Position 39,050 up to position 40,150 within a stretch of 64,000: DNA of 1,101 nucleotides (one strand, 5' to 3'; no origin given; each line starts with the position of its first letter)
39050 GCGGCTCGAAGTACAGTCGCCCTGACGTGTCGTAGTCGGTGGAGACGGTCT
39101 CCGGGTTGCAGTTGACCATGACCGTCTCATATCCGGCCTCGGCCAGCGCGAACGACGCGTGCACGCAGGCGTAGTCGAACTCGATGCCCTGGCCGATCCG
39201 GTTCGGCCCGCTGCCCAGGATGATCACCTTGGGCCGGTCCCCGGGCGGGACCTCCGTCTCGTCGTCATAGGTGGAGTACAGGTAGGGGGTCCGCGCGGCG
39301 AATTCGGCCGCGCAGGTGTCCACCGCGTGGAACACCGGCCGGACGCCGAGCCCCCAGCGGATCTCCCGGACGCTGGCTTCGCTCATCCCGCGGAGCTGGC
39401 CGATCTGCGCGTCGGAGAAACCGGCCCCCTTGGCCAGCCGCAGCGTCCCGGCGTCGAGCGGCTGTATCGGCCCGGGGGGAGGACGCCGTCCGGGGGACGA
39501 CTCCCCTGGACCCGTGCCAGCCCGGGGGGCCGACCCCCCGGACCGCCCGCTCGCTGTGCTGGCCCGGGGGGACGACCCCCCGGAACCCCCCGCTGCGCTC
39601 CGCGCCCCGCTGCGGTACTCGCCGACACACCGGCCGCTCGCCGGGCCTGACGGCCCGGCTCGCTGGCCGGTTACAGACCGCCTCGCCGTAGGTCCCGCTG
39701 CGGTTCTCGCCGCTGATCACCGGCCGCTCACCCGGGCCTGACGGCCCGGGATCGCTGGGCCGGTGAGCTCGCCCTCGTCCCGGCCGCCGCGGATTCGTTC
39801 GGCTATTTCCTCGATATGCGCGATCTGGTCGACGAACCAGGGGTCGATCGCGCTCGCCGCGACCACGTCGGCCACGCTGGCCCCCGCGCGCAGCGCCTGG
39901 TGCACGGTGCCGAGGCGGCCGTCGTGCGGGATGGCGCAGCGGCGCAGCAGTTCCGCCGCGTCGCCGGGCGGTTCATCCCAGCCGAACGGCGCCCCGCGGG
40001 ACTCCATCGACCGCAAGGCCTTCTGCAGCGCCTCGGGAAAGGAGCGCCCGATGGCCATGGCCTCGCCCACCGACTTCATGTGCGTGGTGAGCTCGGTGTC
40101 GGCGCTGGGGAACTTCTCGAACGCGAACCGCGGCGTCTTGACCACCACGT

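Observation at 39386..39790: About 300-bp hairpin/repeat insertion with a single in-frame TGA inside essential carB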

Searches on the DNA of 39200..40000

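Call 33: search_rna_families(source=window, start=39200, end=40000, threshold=evalue, max_evalue=10)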
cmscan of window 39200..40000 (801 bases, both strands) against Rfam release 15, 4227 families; matches with E-value up to 10: 9.
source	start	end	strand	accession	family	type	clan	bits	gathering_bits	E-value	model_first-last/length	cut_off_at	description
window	39489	39538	+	RF01068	Guanidine-II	Cis-reg; riboswitch;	-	23.6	32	0.019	1-48/48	no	Guanidine-II riboswitch aptamer (mini-ykkC)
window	39564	39594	+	RF01068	Guanidine-II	Cis-reg; riboswitch;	-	22.4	32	0.036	1-48/48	no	Guanidine-II riboswitch aptamer (mini-ykkC)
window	39290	39316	+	RF03819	mir-Ro6-3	Gene; miRNA;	-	19.7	79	2.6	1-72/72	no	mir-Ro6-3 microRNA precursor family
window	39290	39316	-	RF03819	mir-Ro6-3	Gene; miRNA;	-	17.2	79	9.7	1-72/72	no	mir-Ro6-3 microRNA precursor family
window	39232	39310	-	RF03502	mir-1914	Gene; miRNA;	-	16.4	86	8.9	1-80/80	no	mir-1914 microRNA precursor family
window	39457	39525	-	RF00988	mir-657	Gene; miRNA;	-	15.8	69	6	1-86/86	no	mir-657 microRNA precursor family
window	39717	39766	-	RF03094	LAGLIDADG-2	Gene; sRNA;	-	14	94.9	6.2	81-128/128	no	LAGLIDADG-2 RNA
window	39490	39542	-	RF02870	ncS035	Gene; sRNA;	-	12.8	79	2.7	109-161/168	no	Burkholderia sRNA 35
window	39315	39364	-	RF02248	Six3os1_3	Gene; lncRNA;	-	10.3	40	7.1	1-75/75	no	Six3os1 conserved region 3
